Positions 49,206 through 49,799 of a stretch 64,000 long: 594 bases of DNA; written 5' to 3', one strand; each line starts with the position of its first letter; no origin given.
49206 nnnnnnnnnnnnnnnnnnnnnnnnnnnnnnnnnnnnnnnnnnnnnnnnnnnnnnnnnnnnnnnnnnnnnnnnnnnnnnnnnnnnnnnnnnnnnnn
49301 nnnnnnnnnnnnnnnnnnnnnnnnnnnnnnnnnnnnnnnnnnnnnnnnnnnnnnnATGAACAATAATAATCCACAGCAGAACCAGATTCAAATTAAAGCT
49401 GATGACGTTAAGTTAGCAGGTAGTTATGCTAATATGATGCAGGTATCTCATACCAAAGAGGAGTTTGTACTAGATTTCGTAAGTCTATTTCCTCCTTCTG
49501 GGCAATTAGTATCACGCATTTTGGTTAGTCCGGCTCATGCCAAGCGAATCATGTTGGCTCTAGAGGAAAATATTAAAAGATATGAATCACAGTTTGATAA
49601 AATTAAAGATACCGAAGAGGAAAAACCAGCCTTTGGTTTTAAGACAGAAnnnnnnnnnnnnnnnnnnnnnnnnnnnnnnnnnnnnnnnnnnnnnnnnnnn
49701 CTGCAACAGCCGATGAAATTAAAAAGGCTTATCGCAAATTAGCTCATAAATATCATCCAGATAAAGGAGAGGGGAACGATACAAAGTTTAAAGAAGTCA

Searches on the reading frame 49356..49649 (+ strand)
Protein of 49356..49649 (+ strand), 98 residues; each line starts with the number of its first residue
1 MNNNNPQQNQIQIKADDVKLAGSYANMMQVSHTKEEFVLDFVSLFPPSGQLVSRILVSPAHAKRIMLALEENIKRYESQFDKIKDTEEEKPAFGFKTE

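Call 10: search_protein_families(library=pfam, proteins=[window:49356-49649:+], max_evalue=10)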
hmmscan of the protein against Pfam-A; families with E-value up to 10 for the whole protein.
seq(98 aa): 1 family
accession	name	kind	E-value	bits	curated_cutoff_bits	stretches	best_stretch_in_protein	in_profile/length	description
PF11950.13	DUF3467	-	2.3e-23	82.5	25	1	4-84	8-91/92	Protein of unknown function (DUF3467)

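Call 13: find_related_loci(query=window:49356-49649:+, collection=genome_contigs, flank=5000)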
Query seq(98 aa) (98 aa) in genome_contigs; peptide patterns used: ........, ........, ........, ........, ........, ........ (x = any residue, [..] = any of these).
377 stretches matched a pattern; 224 encode a relative of the query (tblastn E <= 1e-3); the best 80 are kept; 80 distinct loci.
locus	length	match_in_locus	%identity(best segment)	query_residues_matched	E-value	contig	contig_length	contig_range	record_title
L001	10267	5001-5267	79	10-98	5e-46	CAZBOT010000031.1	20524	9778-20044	MAG TPA_asm: uncultured Candidatus Saccharibacteria bacterium isolate SRP329715_co1_191 genome assembly, contig: NODE_37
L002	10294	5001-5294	71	1-98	3e-45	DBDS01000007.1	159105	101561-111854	MAG TPA_asm: Patescibacteria group bacterium UBA926 UBA926_contig_211, whole genome shotgun sequence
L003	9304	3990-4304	72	1-98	5e-45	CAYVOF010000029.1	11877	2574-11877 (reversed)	MAG TPA_asm: uncultured Candidatus Saccharibacteria bacterium isolate SRP192515_co2_194 genome assembly, contig: NODE_45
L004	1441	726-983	78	13-98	3e-45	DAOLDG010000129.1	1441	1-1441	MAG TPA_asm: Candidatus Doudnabacteria bacterium isolate AMR_MDS_0148 NODE_18471_length_1441_cov_5.622655, whole genome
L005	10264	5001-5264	76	11-98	2e-42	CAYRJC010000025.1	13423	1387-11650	MAG TPA_asm: uncultured Candidatus Saccharibacteria bacterium isolate SRP189682_co2_359 genome assembly, contig: NODE_79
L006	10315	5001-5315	59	1-98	6e-37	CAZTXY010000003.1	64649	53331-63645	MAG TPA_asm: uncultured Candidatus Saccharibacteria bacterium isolate SRP192515_co2_146 genome assembly, contig: NODE_25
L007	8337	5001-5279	60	4-96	2e-36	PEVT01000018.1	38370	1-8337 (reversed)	MAG: Candidatus Moranbacteria bacterium CG06_land_8_20_14_3_00_40_12 CG06_land_8_20_14_3.00_150_scaffold_117_c, whole ge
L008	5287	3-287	56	1-96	4e-34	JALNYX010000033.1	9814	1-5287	MAG: Candidatus Moraniibacteriota bacterium isolate SO_2017_GW1 bin 259 NODE_25832_length_9814_cov_1.115825_OW334_2017,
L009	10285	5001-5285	56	3-97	4e-34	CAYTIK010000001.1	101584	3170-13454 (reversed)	MAG TPA_asm: uncultured Bdellovibrionales bacterium isolate SRP062349_co5_330 genome assembly, contig: NODE_24_length_10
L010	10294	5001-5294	52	1-98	1e-33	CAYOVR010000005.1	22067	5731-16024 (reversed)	MAG TPA_asm: uncultured Candidatus Saccharibacteria bacterium isolate SRP286056_co2_40 genome assembly, contig: NODE_349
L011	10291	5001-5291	57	2-96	2e-33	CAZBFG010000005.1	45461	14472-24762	MAG TPA_asm: uncultured Bdellovibrionales bacterium isolate ERP113451_co1_34 genome assembly, contig: NODE_728_length_45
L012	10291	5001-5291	56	2-96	5e-33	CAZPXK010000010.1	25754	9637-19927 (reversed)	MAG TPA_asm: uncultured Bdellovibrionales bacterium isolate SRP342105_co1_301 genome assembly, contig: NODE_2491_length_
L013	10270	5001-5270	58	4-95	8e-33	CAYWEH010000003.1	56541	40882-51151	MAG TPA_asm: uncultured Gammaproteobacteria bacterium isolate ERP125453_co1_536 genome assembly, contig: NODE_373_length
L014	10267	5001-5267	57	7-95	9e-33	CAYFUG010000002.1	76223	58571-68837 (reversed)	MAG TPA_asm: uncultured Bdellovibrionales bacterium isolate ERP107533_co1_14 genome assembly, contig: NODE_68_length_762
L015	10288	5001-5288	57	2-96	8e-33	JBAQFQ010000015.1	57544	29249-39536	MAG: Candidatus Moraniibacteriota bacterium isolate MFD12003_ilm_asm_bin19 k127_74404, whole genome shotgun sequence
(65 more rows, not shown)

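Call 19: find_related_loci(query=window:49356-49649:+, collection=metagenome_contigs, flank=3500)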
Query seq(98 aa) (98 aa) in metagenome_contigs; peptide patterns used: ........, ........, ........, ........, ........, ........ (x = any residue, [..] = any of these).
600 stretches matched a pattern (row limit reached: there are more); 357 encode a relative of the query (tblastn E <= 1e-3); the best 80 are kept; 80 distinct loci.
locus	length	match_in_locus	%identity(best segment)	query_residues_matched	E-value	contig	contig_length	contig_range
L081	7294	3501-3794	71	1-98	1e-45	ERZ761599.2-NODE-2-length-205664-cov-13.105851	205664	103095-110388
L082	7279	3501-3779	60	4-96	9e-37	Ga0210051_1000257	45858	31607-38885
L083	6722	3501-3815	58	1-98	1e-36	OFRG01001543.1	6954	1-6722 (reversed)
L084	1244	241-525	57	4-98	2e-35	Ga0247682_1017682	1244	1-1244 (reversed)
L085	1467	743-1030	56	1-98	2e-35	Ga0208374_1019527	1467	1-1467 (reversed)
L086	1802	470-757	56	1-96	2e-34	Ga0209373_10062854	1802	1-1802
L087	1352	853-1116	58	9-96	6e-34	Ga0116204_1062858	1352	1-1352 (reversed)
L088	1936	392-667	59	7-98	1e-33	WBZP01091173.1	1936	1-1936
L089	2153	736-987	62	14-97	2e-33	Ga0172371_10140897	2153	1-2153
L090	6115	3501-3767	61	2-90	3e-33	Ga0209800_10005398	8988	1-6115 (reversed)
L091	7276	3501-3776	59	4-95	7e-33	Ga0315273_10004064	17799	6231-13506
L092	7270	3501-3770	57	6-95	9e-33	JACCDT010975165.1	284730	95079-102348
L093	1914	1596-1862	57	10-98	1e-32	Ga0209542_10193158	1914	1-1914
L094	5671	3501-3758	59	10-96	2e-32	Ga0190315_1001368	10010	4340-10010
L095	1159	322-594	55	1-96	4e-33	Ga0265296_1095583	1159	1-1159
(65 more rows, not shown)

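Call 24: find_homologous_proteins(query=window:49356-49649:+, max_evalue=1e-20)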
Query seq(98 aa) (98 aa): 160 proteins with E <= 1e-20 among 187 candidates; the best 120 are listed.
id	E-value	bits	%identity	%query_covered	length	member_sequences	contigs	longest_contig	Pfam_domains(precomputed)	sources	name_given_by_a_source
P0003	4.9e-50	185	90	100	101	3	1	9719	PF11950.14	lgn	-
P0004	1.6e-49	184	90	100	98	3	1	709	PF11950.14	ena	-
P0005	2.2e-49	183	90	92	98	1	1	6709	PF11950.14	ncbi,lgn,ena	-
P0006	3.6e-48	179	88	100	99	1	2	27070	PF11950.14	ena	-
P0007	7.9e-47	175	85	100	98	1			PF11950.14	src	-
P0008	5.6e-44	166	82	100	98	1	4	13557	PF11950.14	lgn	-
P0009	1.6e-43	164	80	100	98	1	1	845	PF11950.14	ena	-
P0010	4.0e-43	163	79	100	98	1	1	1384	PF11950.14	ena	-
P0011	8.2e-42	159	78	100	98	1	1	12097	PF11950.14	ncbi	-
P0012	2.5e-41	157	83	88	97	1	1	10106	PF11950.14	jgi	jgi:hypothetical protein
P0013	2.8e-41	157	76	99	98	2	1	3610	PF11950.14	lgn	-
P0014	2.8e-41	157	84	88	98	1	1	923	PF11950.14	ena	-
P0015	4.7e-41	156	82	87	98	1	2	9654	PF11950.14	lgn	-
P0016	1.8e-40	155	80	88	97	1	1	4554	PF11950.14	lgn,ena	-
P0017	2.5e-40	154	74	100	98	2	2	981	PF11950.14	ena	-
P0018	6.7e-40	153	74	100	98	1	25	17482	PF11950.14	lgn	-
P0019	6.8e-40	153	74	100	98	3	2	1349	PF11950.14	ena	-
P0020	1.3e-39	152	73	100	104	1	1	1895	PF11950.14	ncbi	-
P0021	1.5e-39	152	73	100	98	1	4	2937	PF11950.14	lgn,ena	-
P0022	1.9e-39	151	78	88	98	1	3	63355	PF11950.14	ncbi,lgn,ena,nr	ncbi:MAG TPA: DUF3467 domain-containing protein [Candidatus Doudnabacteria bacterium]|nr:DUF3467 dom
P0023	2.7e-39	151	78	88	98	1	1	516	PF11950.14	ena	-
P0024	3.1e-39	151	79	91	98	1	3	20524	PF11950.14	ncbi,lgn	-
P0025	4.0e-39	150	71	100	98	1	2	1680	PF11950.14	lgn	-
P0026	4.3e-39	150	77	96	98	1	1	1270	PF11950.14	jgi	jgi:hypothetical protein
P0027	5.1e-39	150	74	100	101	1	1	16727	PF11950.14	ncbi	-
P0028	5.5e-39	150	73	99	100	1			PF11950.14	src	-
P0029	1.2e-38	149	78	87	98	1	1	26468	PF11950.14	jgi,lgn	jgi:hypothetical protein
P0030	1.3e-38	149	80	88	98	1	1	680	PF11950.14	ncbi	-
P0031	1.5e-38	149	72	100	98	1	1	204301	PF11950.14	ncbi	-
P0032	2.5e-38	148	78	91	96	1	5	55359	PF11950.14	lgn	-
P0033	2.8e-38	148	77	90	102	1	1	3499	PF11950.14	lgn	-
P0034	2.9e-38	148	72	100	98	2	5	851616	PF11950.14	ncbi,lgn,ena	-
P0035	3.5e-38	147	72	100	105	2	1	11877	PF11950.14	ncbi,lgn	-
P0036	4.5e-38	147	71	100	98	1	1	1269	PF11950.14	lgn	-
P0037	4.5e-38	147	76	87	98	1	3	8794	PF11950.14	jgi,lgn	jgi:hypothetical protein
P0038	4.5e-38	147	76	87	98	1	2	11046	PF11950.14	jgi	jgi:hypothetical protein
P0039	4.8e-38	147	76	97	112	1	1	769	PF11950.14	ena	-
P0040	5.1e-38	147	76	90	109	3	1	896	PF11950.14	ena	-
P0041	8.2e-38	146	72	99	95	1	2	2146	PF11950.14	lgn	-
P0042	1.2e-37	146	75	86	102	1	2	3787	PF11950.14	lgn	-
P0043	1.5e-37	145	76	90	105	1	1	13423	PF11950.14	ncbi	-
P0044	1.6e-37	145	72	99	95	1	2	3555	PF11950.14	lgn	-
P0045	1.6e-37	145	75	90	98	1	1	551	PF11950.14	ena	-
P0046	2.7e-37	145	76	90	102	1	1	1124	PF11950.14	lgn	-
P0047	2.7e-37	144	71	100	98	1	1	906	PF11950.14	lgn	-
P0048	3.0e-37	144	71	100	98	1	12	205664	PF11950.14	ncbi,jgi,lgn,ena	jgi:hypothetical protein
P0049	5.9e-37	143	69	100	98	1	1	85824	PF11950.14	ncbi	-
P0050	6.0e-37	143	69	100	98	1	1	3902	PF11950.14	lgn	-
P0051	1.4e-36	142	74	93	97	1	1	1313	PF11950.14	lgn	-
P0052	8.0e-36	140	68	100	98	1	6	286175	PF11950.14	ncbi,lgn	-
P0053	9.8e-36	140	70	98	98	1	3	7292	PF11950.14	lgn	-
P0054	8.9e-35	136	69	100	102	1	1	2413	PF11950.14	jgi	-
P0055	1.5e-32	129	70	97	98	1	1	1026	PF11950.14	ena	-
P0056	4.6e-32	128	59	100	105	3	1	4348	PF11950.14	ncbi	-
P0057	4.9e-32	128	63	88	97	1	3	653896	PF11950.14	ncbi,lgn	-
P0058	8.8e-32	127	66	99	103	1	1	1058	PF11950.14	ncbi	-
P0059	1.9e-31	126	58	100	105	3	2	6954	PF11950.14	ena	-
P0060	1.0e-29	120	62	88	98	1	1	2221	PF11950.14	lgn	-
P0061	1.2e-29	120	63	94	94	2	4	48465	PF11950.14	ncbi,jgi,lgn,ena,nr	ncbi:DUF3467 domain-containing protein [bacterium (Candidatus Howlettbacteria) CG_4_10_14_0_8_um_fil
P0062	3.4e-29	119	57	100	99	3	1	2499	PF11950.14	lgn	-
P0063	3.4e-29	119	58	88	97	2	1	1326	PF11950.14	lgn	-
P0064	4.1e-29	118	59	100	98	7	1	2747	PF11950.14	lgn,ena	-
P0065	5.5e-29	118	60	87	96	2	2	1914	PF11950.14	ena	-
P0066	1.1e-28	117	57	88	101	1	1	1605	PF11950.14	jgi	jgi:hypothetical protein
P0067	1.3e-27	114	58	97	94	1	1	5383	PF11950.14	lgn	-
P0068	2.9e-27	112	57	99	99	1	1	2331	PF11950.14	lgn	-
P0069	3.8e-27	112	58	93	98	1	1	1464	PF11950.14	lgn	-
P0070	4.2e-27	112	62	92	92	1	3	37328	PF11950.14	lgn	-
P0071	4.2e-27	112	58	99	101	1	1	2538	PF11950.14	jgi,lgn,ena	-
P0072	5.8e-27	112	59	97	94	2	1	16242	PF11950.14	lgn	-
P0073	6.6e-27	111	58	92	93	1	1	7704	PF11950.14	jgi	jgi:hypothetical protein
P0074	7.2e-27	111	52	87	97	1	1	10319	PF11950.14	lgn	-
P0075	8.4e-27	111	62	84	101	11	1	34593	PF11950.14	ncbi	-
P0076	8.6e-27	111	60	74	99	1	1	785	PF11950.14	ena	-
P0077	9.4e-27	111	61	91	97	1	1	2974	PF11950.14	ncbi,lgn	-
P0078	1.1e-26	111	59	92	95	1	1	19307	PF11950.14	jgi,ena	-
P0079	1.4e-26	110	55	87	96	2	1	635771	PF11950.14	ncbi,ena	-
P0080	1.5e-26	110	61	95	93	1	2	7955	PF11950.14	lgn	-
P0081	1.5e-26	110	57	91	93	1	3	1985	PF11950.14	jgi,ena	-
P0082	1.7e-26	110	62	84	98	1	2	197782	PF11950.14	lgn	-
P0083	1.7e-26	110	62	91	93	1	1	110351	PF11950.14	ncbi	-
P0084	2.6e-26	109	56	93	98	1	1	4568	PF11950.14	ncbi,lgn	-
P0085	3.3e-26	109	56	86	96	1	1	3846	PF11950.14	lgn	-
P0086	3.4e-26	109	63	82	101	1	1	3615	PF11950.14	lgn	-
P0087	3.5e-26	109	57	92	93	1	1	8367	PF11950.14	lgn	-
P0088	4.8e-26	109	60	91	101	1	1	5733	PF11950.14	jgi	jgi:hypothetical protein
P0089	4.9e-26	109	59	74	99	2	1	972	PF11950.14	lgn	-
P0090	5.2e-26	108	53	96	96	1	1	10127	PF11950.14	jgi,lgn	jgi:hypothetical protein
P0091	7.2e-26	108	57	92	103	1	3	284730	PF11950.14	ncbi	-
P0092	7.3e-26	108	66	81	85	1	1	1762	PF11950.14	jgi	jgi:hypothetical protein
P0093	7.7e-26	108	53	97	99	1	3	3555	PF11950.14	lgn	-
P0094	1.2e-25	107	59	89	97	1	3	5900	PF11950.14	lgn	-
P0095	1.3e-25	107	57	99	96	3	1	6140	PF11950.14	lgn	-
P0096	1.4e-25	107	52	98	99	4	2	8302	PF11950.14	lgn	-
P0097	1.4e-25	107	59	76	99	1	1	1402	PF11950.14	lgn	-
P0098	1.4e-25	107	56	88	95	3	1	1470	PF11950.14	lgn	-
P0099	1.7e-25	107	57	84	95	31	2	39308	PF11950.14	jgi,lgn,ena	-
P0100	2.0e-25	107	57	91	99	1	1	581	PF11950.14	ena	-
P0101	2.2e-25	106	60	89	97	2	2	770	PF11950.14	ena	-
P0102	2.3e-25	106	52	98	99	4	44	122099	PF11950.14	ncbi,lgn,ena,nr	ncbi:MAG: DUF3467 domain-containing protein [Candidatus Moranbacteria bacterium]|nr:DUF3467 domain-c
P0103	2.4e-25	106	55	91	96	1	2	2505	PF11950.14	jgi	jgi:hypothetical protein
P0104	3.3e-25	106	52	100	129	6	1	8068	PF11950.14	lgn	-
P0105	3.3e-25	106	54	95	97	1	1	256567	PF11950.14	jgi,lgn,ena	-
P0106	3.5e-25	106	58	93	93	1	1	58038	PF11950.14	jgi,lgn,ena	-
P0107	3.9e-25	106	56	91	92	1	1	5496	PF11950.14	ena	-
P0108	4.1e-25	106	54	92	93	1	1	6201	PF11950.14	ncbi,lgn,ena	-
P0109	4.3e-25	106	57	91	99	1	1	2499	PF11950.14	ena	-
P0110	4.8e-25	105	56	92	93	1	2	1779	PF11950.14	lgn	-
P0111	5.8e-25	105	60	89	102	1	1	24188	PF11950.14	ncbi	ncbi:DUF3467 domain-containing protein [Patescibacteria group bacterium]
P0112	8.3e-25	105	54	98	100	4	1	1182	PF11950.14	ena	-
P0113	1.0e-24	104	53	83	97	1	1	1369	PF11950.14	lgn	-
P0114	1.0e-24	104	53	93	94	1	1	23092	PF11950.14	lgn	-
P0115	1.1e-24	104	58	88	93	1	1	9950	PF11950.14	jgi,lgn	jgi:hypothetical protein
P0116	1.2e-24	104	55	95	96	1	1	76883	PF11950.14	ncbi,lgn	-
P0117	1.6e-24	104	52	95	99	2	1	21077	PF11950.14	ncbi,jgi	jgi:hypothetical protein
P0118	2.7e-24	103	54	85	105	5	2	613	PF11950.14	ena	-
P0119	3.4e-24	103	56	91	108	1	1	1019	PF11950.14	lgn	-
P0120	3.6e-24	103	64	82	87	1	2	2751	PF11950.14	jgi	jgi:hypothetical protein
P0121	4.0e-24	102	60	82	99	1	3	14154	PF11950.14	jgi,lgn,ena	-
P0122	4.1e-24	102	64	82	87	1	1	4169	PF11950.14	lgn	-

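Call 25: find_encoding_contigs(protein=P0003, flank=3000, max_places=2)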
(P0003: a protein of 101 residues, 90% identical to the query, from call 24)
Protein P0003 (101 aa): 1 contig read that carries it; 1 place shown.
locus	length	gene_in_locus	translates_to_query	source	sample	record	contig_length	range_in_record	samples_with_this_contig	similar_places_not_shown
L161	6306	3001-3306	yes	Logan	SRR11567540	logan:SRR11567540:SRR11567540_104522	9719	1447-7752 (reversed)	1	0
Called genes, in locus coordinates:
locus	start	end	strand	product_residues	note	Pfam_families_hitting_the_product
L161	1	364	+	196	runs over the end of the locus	-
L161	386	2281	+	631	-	PF00012:HSP70, PF06723:MreB_Mbl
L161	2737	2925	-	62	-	-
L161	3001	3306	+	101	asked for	PF11950:DUF3467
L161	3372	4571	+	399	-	PF00226:DnaJ, PF01556:DnaJ_C, PF00684:DnaJ_CXXCXGXG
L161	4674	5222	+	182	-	-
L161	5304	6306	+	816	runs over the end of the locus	?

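Call 26: find_encoding_contigs(protein=P0005, flank=3000, max_places=2)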
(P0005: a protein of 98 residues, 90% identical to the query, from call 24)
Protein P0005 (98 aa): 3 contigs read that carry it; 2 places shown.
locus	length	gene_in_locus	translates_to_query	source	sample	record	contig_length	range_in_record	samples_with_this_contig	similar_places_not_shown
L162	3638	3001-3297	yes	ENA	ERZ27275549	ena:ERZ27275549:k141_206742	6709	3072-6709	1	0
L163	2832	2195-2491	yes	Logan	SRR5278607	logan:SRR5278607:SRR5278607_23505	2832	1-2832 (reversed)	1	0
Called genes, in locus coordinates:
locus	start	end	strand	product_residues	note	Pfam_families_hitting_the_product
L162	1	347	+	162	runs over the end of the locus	PF01025:GrpE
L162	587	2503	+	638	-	PF00012:HSP70, PF06723:MreB_Mbl, PF00012:HSP70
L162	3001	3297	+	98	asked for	PF11950:DUF3467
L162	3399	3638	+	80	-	?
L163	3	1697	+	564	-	?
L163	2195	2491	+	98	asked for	PF11950:DUF3467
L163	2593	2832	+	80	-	?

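Call 27: find_encoding_contigs(protein=P0006, flank=3000, max_places=2)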
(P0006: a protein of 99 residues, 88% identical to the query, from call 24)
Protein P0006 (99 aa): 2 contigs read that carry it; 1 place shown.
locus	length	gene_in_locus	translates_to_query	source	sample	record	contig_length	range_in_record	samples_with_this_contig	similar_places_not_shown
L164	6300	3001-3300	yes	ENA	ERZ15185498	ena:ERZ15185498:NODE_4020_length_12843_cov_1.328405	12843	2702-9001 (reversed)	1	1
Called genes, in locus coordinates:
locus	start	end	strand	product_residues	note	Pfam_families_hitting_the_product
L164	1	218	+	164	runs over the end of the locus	PF01025:GrpE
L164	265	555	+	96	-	PF01541:GIY-YIG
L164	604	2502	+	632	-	PF00012:HSP70, PF06723:MreB_Mbl, PF00012:HSP70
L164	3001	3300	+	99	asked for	PF11950:DUF3467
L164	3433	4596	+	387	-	PF00226:DnaJ, PF01556:DnaJ_C, PF15777:Anti-TRAP (faint), PF00684:DnaJ_CXXCXGXG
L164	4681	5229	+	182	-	-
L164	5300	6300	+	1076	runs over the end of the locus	PF00873:ACR_tran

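Call 28: find_encoding_contigs(protein=P0008, flank=3000, max_places=2)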
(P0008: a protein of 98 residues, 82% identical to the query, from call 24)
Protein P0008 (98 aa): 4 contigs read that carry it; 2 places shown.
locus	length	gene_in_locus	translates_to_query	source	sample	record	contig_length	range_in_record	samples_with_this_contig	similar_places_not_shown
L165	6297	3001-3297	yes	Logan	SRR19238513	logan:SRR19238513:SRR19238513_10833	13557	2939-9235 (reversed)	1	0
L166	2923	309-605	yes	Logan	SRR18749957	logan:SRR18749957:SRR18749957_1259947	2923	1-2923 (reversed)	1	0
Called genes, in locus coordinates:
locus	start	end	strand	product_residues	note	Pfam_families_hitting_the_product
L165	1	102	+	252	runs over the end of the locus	PF01628:HrcA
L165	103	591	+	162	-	PF01025:GrpE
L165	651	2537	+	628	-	PF00012:HSP70, PF06723:MreB_Mbl, PF00012:HSP70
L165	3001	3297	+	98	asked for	PF11950:DUF3467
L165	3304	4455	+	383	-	PF00226:DnaJ, PF01556:DnaJ_C, PF00684:DnaJ_CXXCXGXG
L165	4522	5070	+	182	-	-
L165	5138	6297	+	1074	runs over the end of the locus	PF00873:ACR_tran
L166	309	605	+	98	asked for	PF11950:DUF3467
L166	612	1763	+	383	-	PF00226:DnaJ, PF01556:DnaJ_C, PF00684:DnaJ_CXXCXGXG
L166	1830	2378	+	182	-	-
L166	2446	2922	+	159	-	?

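Call 29: find_encoding_contigs(protein=P0012, flank=3000, max_places=1)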
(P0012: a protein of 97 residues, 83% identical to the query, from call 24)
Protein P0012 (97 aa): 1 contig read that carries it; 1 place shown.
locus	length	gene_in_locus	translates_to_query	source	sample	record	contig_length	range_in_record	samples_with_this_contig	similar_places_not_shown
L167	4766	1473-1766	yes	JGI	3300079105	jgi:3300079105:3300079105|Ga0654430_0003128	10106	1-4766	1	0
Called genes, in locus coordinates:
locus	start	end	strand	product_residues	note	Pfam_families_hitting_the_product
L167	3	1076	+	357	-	?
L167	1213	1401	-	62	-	-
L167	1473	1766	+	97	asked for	PF11950:DUF3467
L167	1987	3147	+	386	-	PF00226:DnaJ, PF01556:DnaJ_C, PF00684:DnaJ_CXXCXGXG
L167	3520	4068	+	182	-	-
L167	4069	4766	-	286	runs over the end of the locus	PF10672:Methyltrans_SAM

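Call 30: find_encoding_contigs(protein=P0015, flank=3000, max_places=1)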
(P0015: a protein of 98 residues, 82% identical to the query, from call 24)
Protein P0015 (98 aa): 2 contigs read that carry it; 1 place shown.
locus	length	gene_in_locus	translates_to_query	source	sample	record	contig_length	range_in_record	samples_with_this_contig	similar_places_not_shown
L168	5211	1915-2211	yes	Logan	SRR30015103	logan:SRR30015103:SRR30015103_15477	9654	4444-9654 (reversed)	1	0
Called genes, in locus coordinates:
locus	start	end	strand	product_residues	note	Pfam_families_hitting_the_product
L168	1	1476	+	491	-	?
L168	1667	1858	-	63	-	-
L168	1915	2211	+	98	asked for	PF11950:DUF3467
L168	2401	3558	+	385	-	PF00226:DnaJ, PF01556:DnaJ_C, PF00684:DnaJ_CXXCXGXG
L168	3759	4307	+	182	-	-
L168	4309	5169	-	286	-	PF10672:Methyltrans_SAM, PF03602:Cons_hypoth95 (weak)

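Call 31: find_encoding_contigs(protein=P0011, flank=3000, max_places=1)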
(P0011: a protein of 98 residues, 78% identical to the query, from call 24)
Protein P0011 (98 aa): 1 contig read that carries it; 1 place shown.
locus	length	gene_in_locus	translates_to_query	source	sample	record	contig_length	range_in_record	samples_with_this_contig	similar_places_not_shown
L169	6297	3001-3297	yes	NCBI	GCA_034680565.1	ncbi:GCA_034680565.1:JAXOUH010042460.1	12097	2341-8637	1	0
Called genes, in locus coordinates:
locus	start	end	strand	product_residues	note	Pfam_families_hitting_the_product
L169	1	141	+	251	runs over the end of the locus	PF01628:HrcA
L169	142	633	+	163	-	PF01025:GrpE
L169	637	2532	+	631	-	PF00012:HSP70, PF06723:MreB_Mbl, PF00012:HSP70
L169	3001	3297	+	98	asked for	PF11950:DUF3467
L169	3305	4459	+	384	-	PF00226:DnaJ, PF01556:DnaJ_C, PF00684:DnaJ_CXXCXGXG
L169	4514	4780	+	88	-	-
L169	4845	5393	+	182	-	-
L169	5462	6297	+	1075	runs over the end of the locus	PF00873:ACR_tran, PF03176:MMPL (faint)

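Call 32: find_encoding_contigs(protein=P0018, flank=3000, max_places=1)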
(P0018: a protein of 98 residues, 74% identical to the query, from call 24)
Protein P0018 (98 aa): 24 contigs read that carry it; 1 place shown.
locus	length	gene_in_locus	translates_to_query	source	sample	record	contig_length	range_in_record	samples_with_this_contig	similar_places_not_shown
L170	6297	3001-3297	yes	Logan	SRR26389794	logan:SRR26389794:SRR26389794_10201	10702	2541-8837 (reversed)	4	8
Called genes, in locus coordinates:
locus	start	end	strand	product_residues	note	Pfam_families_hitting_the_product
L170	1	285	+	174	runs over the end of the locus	PF01025:GrpE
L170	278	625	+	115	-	-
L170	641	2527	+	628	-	PF00012:HSP70, PF06723:MreB_Mbl, PF00012:HSP70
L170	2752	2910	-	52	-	-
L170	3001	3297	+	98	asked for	PF11950:DUF3467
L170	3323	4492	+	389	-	PF00226:DnaJ, PF01556:DnaJ_C, PF15777:Anti-TRAP (faint), PF00684:DnaJ_CXXCXGXG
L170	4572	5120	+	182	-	-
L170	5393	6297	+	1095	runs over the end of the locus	PF00873:ACR_tran, PF02355:SecD_SecF_C (faint), PF03176:MMPL (weak)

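Call 42: find_encoding_contigs(protein=P0022, flank=3000, max_places=1)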
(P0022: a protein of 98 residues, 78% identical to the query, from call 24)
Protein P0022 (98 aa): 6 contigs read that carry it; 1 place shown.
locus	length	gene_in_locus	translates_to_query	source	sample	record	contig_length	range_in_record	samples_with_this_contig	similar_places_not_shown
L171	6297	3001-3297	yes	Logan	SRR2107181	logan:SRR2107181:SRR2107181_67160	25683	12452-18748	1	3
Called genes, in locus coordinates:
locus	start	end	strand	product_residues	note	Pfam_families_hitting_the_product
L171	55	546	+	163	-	PF01025:GrpE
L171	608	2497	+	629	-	PF00012:HSP70, PF06723:MreB_Mbl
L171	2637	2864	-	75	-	-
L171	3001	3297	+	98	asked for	PF11950:DUF3467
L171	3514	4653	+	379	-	PF00226:DnaJ, PF01556:DnaJ_C, PF00684:DnaJ_CXXCXGXG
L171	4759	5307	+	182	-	-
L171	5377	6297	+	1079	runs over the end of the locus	PF00873:ACR_tran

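Call 43: find_encoding_contigs(protein=P0029, flank=3000, max_places=1)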
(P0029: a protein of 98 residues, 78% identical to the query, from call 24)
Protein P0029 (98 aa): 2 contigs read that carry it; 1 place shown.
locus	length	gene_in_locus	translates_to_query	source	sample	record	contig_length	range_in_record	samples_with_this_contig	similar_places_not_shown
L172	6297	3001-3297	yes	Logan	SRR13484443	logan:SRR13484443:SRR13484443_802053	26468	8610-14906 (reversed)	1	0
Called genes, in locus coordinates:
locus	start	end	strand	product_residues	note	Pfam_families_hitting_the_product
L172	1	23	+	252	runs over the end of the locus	PF01628:HrcA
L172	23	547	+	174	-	PF01025:GrpE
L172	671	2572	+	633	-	PF00012:HSP70, PF06723:MreB_Mbl, PF00012:HSP70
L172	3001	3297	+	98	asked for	PF11950:DUF3467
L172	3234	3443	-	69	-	-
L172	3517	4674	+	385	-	PF00226:DnaJ, PF01556:DnaJ_C, PF00684:DnaJ_CXXCXGXG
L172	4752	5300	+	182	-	-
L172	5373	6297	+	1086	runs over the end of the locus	PF00873:ACR_tran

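Call 44: find_encoding_contigs(protein=P0032, flank=3000, max_places=1)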
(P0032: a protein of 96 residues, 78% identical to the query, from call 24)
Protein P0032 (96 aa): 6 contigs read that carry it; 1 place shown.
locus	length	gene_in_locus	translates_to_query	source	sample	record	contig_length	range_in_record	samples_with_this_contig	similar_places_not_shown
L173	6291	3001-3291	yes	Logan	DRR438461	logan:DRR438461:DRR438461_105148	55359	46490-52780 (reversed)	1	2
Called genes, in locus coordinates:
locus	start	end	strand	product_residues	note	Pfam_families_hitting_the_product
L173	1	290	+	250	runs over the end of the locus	PF01628:HrcA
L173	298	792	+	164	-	PF01025:GrpE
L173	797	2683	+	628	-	PF00012:HSP70, PF06723:MreB_Mbl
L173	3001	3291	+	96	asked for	PF11950:DUF3467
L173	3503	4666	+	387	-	PF00226:DnaJ, PF01556:DnaJ_C, PF15777:Anti-TRAP (faint), PF00684:DnaJ_CXXCXGXG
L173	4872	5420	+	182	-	-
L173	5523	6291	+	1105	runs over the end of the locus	PF00873:ACR_tran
